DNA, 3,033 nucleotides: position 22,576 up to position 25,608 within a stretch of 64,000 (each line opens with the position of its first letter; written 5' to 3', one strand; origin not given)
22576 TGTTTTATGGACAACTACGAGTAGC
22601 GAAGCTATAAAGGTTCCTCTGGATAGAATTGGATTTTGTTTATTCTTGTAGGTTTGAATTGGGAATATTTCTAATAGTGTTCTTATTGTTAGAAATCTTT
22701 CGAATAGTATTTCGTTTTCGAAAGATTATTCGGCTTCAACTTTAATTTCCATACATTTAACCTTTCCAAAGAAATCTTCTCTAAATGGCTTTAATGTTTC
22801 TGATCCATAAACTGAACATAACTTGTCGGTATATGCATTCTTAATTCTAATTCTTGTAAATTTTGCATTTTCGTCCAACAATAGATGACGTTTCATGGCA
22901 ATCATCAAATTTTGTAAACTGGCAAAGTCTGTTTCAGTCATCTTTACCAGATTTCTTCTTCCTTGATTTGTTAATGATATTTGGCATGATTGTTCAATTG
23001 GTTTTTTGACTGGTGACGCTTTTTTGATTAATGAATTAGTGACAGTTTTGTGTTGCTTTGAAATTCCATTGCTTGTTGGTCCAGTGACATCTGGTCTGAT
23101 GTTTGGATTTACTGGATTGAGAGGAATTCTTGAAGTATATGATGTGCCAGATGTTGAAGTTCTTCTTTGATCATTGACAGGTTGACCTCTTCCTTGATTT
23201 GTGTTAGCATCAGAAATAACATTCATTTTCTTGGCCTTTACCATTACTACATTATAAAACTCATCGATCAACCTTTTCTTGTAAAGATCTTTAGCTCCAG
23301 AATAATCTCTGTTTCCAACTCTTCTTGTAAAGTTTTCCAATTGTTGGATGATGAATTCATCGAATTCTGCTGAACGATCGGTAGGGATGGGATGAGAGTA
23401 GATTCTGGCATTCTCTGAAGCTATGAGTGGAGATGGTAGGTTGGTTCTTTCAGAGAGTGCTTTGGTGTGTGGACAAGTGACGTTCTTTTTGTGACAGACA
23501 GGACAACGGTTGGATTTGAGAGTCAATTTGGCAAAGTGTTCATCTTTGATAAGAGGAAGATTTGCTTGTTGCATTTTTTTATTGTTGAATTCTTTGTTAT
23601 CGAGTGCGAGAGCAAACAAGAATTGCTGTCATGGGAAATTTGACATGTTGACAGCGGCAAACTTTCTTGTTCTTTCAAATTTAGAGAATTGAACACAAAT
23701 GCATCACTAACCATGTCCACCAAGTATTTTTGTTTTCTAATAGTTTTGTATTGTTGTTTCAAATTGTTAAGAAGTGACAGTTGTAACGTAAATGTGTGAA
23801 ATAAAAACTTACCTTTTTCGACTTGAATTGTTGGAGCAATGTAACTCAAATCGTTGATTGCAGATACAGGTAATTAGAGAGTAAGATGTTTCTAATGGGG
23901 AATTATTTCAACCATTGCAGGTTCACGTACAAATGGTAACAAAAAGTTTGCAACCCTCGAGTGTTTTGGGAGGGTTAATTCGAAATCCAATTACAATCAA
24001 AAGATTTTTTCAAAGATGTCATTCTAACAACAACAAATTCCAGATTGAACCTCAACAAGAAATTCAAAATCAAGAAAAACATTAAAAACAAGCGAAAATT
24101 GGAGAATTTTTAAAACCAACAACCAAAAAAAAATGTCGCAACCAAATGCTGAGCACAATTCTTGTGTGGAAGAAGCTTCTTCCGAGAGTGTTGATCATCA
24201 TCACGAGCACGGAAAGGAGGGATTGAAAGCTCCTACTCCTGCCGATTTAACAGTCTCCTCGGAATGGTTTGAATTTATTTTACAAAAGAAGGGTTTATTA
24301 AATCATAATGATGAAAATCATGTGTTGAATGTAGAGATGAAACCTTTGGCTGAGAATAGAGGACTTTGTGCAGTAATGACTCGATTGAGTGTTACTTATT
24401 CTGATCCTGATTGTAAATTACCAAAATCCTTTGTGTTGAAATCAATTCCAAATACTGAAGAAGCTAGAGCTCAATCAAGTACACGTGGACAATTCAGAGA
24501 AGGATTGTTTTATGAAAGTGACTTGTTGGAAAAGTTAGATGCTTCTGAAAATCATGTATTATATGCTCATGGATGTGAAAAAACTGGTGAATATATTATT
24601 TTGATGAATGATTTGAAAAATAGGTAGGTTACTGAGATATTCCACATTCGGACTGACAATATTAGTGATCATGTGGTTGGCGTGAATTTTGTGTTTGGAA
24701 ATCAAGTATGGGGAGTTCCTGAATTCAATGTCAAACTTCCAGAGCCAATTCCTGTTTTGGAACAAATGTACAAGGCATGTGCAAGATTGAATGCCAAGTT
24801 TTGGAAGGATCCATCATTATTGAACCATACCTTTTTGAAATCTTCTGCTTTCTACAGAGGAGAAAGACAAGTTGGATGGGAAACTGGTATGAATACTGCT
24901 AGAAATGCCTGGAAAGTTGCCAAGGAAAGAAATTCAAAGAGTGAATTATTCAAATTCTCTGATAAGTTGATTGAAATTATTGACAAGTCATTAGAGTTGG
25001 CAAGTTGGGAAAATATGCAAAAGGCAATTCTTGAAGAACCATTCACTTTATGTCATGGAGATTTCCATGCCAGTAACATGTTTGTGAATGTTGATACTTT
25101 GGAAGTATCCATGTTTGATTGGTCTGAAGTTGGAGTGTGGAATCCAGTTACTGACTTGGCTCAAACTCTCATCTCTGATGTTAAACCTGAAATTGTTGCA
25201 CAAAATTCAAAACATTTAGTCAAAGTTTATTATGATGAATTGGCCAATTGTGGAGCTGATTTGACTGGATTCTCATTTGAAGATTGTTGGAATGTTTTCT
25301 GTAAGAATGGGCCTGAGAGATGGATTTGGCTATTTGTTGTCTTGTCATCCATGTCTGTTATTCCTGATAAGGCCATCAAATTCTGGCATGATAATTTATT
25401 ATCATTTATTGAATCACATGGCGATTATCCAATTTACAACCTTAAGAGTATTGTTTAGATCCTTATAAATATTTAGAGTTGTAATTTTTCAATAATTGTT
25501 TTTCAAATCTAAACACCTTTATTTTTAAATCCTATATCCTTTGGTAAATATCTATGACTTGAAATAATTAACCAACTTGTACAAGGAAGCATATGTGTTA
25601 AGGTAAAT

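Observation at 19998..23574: Tandem array of three paralogous genes encoding an apparently undescribed C-x2-C-x6-7-C-x-H / 'AEEN-box' protein family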

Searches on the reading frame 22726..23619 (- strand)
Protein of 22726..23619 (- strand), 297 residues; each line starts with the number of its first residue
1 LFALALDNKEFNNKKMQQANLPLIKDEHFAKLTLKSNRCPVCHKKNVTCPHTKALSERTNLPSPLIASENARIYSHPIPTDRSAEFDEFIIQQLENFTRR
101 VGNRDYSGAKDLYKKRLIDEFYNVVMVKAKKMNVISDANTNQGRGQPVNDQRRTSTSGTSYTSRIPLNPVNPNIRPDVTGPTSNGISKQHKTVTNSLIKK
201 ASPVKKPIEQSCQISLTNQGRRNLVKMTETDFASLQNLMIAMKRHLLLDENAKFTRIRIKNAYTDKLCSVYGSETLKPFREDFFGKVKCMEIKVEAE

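Call 3: search_protein_families(library=pfam, proteins=[window:22726-23619:-], max_evalue=1)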
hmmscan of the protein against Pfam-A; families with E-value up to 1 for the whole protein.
window:22726-23619:- (297 aa): 1 family
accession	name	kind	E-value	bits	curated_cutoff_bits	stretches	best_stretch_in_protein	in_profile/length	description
PF25753.1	SF0329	-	0.1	13.1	27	1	2-123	38-162/165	SF0329 protein family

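Call 8: find_homologous_proteins(query=A2, max_evalue=0.01)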
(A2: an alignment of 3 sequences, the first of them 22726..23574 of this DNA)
Query A2 (3 sequences) (282 aa, profile of the alignment): 3 proteins with E <= 0.01 among 5310 candidates.
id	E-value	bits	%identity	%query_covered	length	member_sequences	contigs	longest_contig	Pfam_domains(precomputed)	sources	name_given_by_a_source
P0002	1.1e-153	530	28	35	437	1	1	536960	-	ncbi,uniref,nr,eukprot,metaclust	ncbi:predicted protein [Naegleria gruberi]|uniref:Predicted protein n=1 Tax=Naegleria gruberi TaxID=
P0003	6.1e-107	376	100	100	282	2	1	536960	-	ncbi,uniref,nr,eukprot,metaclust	ncbi:predicted protein [Naegleria gruberi]|uniref:Predicted protein n=1 Tax=Naegleria gruberi TaxID=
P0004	3.8e-37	146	-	-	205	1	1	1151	-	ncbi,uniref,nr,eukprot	ncbi:predicted protein [Naegleria gruberi]|uniref:Predicted protein n=1 Tax=Naegleria gruberi TaxID=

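Call 11: search_solved_structures(query=A2, max_evalue=10, show_alignments=2)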
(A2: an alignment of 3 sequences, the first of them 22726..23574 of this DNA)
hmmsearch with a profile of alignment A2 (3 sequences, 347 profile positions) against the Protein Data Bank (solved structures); distinct sequences matched with E-value up to 10: 1.
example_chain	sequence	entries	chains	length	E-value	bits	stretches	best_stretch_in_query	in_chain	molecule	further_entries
5aaq_A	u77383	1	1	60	6.6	9.1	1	10-65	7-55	CALCIUM-BINDING AND COILED-COIL DOMAIN-CONTAINING PROTEIN 2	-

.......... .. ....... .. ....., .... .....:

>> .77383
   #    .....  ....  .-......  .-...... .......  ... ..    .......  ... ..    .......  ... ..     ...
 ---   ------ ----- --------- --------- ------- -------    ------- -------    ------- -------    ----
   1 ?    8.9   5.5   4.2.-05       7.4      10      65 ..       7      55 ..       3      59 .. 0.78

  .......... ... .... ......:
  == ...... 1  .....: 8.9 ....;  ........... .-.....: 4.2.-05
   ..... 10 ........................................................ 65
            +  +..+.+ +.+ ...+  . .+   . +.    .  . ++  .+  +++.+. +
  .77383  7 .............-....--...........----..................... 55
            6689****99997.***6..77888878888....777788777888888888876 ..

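Call 17: predict_structure(alignment_id=A2)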
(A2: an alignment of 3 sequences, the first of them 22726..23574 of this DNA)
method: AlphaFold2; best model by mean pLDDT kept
length: 282 residues; sequences in the alignment: 3
mean_pLDDT: 51.8   pTM: 0.33
mean pLDDT of the five models: 51.8, 50.4, 48.9, 42.5, 41.4
residues with pLDDT >= 90: 0; 70-90: 66; 50-70: 84; < 50: 132
segments of 3 or more residues with pLDDT < 50: 1-26, 61-65, 107-192, 272-274
pLDDT, mean of each block of 10 residues (from residue 1): 25 29 47 49 57 56 48 56 54 54 50 38 32 30 28 28 31 27 36 68 82 82 85 81 74 68 66 64 71
secondary structure, 60 per line:
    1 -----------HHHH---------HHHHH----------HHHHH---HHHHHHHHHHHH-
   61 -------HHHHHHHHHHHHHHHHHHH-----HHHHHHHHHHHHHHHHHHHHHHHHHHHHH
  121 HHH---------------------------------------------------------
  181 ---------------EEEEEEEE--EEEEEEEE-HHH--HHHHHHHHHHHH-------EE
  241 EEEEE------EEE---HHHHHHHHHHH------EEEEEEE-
elements in order: H12-15 H25-29 H40-44 H48-59 H68-86 H92-123 E196-203 E206-213 H220-231 E239-245 E252-254 H258-268 E275-281

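Call 21: fold_search(model_id=the predicted structure, library=pdb)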
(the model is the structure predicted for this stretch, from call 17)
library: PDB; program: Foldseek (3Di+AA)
matches with E <= 10: 847; with E <= 0.001: 3
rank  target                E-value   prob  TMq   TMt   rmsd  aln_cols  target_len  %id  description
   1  6tgn                  3.9e-04  1.00  0.26  0.73   3.3        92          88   10  Cryo-EM structure of AtNBR1-PB1 filament (L-type) (released 2020-02-12)
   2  2bkf                  6.0e-04  1.00  0.23  0.63   4.1        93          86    8  Structure of the PB1 domain of NBR1 (released 2006-01-18)
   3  4mjs_A                8.0e-04  1.00  0.25  0.67   3.3        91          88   15  crystal structure of a PB1 complex (released 2014-08-27)
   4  5ok6_A                1.4e-03  1.00  0.24  0.30   3.1        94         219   16  Ubiquitin specific protease 11 USP11 - peptide F complex (released 2018-08-08)
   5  1wmh_B                1.7e-03  1.00  0.26  0.79   2.6        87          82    6  Crystal structure of a PB1 domain complex of Protein kinase c iota and Par6 alpha (released 2004-12-07)
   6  5ok6_B                1.7e-03  1.00  0.24  0.30   3.1        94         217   16  Ubiquitin specific protease 11 USP11 - peptide F complex (released 2018-08-08)
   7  3pv1_A                1.8e-03  1.00  0.24  0.31  12.7       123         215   10  Crystal structure of the USP15 DUSP-UBL domains (released 2011-11-16)
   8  6tgs                  1.9e-03  1.00  0.25  0.68   3.0        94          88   12  AtNBR1-PB1 domain (released 2020-02-12)
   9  3pv1_B                2.1e-03  1.00  0.24  0.31  12.3       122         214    9  Crystal structure of the USP15 DUSP-UBL domains (released 2011-11-16)
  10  1wj6_MODEL_1_A        2.2e-03  1.00  0.25  0.61   3.3        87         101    8  Solution structure of RSGI RUH-024, a PB1 domain in human cDNA, KIAA0049 (released 2004-11-29)
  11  1wmh_A                2.6e-03  1.00  0.26  0.76   2.4        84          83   15  Crystal structure of a PB1 domain complex of Protein kinase c iota and Par6 alpha (released 2004-12-07)
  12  2kfj_MODEL_1_A        3.1e-03  1.00  0.25  0.73   3.1        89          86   10  Solution structure of the loop deletion mutant of PB1 domain of Cdc24p (released 2009-10-06)
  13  4wjs                  3.1e-03  1.00  0.24  0.15   4.3        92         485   20  Crystal structure of Rsa4 from Chaetomium thermophilum (released 2014-11-19)
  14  8pv1_Ch               3.3e-03  1.00  0.24  0.15   3.9        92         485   18  Chaetomium thermophilum pre-60S State 6 - pre-5S rotation - L1 intermediate - composite structure (released 2023-11-15)
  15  6qta_B                4.2e-03  1.00  0.25  0.57   4.5       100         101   17  Crystal structure of Rea1-MIDAS/Rsa4-UBL complex from Chaetomium thermophilum (released 2019-08-07)
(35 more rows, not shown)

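Call 28: search_protein_representatives(alignment_id=A5)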
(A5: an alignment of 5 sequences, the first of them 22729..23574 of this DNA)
Query: 5 sequences, 288 profile positions. Proteins with E-value up to 0.001 (for the whole library): 5; up to 1e-10: 3; up to 1e-30: 2. The best 5 are listed.
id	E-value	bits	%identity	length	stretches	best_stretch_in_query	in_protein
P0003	1.2e-165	566.3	-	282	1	1-278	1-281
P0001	3.3e-80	285.9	-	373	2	16-116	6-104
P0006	1.7e-12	63.6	-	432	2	19-129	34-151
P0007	1.5e-09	54.0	-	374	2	20-120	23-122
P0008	2.4e-04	36.9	-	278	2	20-118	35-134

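Call 30: list_cluster_members(proteins=[P0006, P0007, P0008])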
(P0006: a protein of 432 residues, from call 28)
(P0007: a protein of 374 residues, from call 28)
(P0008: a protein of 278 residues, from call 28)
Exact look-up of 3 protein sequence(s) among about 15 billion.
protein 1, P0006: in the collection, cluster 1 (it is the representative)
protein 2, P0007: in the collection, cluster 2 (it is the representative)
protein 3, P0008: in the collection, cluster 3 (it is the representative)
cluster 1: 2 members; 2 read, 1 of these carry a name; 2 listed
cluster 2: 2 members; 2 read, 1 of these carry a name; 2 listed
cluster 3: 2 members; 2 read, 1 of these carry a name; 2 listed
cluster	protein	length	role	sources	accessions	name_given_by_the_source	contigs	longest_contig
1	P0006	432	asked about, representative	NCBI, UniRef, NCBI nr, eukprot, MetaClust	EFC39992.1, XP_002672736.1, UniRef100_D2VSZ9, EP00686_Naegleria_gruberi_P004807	predicted protein [Naegleria gruberi] | Predicted protein n=1 Tax=Naegleria gruberi TaxID=5762 RepID=D2VSZ9_NAEGR | uncharacterized protein NAEGRDRAFT_52014 [Naegleria gruberi]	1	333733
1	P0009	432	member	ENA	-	-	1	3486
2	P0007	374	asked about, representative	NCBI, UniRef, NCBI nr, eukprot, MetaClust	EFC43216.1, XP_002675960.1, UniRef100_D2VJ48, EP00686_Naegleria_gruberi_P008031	predicted protein [Naegleria gruberi] | Predicted protein n=1 Tax=Naegleria gruberi TaxID=5762 RepID=D2VJ48_NAEGR | uncharacterized protein NAEGRDRAFT_49967 [Naegleria gruberi]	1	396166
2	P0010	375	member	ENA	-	-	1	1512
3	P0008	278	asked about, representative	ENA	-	-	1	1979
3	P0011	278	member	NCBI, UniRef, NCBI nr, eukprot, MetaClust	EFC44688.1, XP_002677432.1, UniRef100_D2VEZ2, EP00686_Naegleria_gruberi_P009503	predicted protein [Naegleria gruberi] | Predicted protein n=1 Tax=Naegleria gruberi TaxID=5762 RepID=D2VEZ2_NAEGR | uncharacterized protein NAEGRDRAFT_67446 [Naegleria gruberi]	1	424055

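Call 33: find_homologous_proteins(query=A6, max_evalue=1)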
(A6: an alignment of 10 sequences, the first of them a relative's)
Query A6 (10 sequences) (282 aa, profile of the alignment): 3 proteins with E <= 1 among 5276 candidates.
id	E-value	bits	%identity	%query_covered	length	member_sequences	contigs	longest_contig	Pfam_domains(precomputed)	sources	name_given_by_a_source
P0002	2.3e-109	384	28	35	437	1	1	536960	-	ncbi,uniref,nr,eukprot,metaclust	ncbi:predicted protein [Naegleria gruberi]|uniref:Predicted protein n=1 Tax=Naegleria gruberi TaxID=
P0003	1.3e-84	303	100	100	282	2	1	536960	-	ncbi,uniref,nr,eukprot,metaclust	ncbi:predicted protein [Naegleria gruberi]|uniref:Predicted protein n=1 Tax=Naegleria gruberi TaxID=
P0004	3.4e-18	84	-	-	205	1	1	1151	-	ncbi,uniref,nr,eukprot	ncbi:predicted protein [Naegleria gruberi]|uniref:Predicted protein n=1 Tax=Naegleria gruberi TaxID=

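Call 38: find_encoding_contigs(protein=P0006, flank=6000, max_places=3)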
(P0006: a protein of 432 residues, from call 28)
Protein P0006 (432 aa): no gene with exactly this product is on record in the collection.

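Call 39: find_encoding_contigs(protein=P0009, flank=6000, max_places=3)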
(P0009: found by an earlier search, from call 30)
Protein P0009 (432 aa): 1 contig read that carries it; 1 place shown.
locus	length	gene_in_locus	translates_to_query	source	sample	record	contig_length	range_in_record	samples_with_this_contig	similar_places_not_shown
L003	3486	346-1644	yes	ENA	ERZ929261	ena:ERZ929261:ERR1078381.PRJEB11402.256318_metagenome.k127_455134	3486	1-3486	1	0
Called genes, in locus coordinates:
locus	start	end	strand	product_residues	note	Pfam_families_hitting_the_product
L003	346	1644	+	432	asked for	-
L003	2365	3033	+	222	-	-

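Call 40: find_encoding_contigs(protein=P0008, flank=6000, max_places=3)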
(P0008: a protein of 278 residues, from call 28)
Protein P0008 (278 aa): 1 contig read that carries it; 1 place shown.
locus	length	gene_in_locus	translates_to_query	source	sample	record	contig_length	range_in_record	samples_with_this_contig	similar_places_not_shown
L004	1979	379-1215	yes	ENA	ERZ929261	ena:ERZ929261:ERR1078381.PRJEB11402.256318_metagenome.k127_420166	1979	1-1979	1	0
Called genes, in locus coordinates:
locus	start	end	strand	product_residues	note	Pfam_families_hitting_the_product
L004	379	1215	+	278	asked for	-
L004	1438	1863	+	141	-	-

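Call 50: search_protein_families(library=pfam, alignment_id=A6, max_evalue=10)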
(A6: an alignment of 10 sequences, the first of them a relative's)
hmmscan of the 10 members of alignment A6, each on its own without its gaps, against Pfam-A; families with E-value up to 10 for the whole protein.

A. member 1, P0003 (282 aa): 0 families

B. families by the number of members that match (of 10 scanned): 5 families
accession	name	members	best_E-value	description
PF15325.11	MRI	2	0.076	Modulator of retrovirus infection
PF15206.11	FAM209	2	0.59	FAM209 family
PF24990.1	PAS_13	1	0.03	ERT1/acuK family PAS domain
PF22139.1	XPD_arch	1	0.18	DNA repair helicase XPD, arch domain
PF06758.18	Olduvai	1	0.72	Olduvai domain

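Call 64: find_related_loci(query=P0003, collection=metagenome_contigs, flank=6000)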
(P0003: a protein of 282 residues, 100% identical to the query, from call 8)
Query P0003 (282 aa) in metagenome_contigs; peptide patterns used: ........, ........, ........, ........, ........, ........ (x = any residue, [..] = any of these).
101 stretches matched a pattern, but none encodes a relative of the query by tblastn (E <= 1e-3).

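Call 78: search_protein_families(library=ncbifam, alignment_id=A6, max_evalue=1)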
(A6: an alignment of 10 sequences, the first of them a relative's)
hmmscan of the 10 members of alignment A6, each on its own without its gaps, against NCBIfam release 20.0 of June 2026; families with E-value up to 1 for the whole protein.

A. member 1, P0003 (282 aa): 0 families

B. families by the number of members that match (of 10 scanned): 2 families
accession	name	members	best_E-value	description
NF050153.2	Rv3852_fam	1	0.011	Rv3852 family protein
NF041313.1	UDPGP_AglF_Halo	1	0.16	UTP--glucose-1-phosphate uridylyltransferase AglF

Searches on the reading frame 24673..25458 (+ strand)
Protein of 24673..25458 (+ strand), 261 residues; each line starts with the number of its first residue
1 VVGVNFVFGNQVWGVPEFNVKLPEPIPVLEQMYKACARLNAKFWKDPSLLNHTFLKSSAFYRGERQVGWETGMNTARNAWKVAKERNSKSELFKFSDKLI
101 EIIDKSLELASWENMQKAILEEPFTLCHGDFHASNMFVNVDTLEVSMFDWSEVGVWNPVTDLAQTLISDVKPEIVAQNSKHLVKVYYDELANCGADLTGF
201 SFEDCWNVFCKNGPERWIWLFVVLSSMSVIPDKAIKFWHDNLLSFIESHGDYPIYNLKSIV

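Call 57: search_protein_families(library=pfam, proteins=[window:24673-25458:+], max_evalue=0.001)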
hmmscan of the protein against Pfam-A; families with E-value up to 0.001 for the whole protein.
window:24673-25458:+ (261 aa): 3 families
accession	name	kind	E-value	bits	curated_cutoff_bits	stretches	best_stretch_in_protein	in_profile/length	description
PF02958.26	EcKL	-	8.7e-13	48.7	22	1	74-196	172-291/294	Ecdysteroid kinase-like family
PF01636.29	APH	-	3.4e-10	40.5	23.2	1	72-167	124-211/239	Phosphotransferase enzyme family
PF07914.17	DUF1679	-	4.7e-06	26.2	24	1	34-194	179-342/414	Uncharacterized oxidoreductase dhs-27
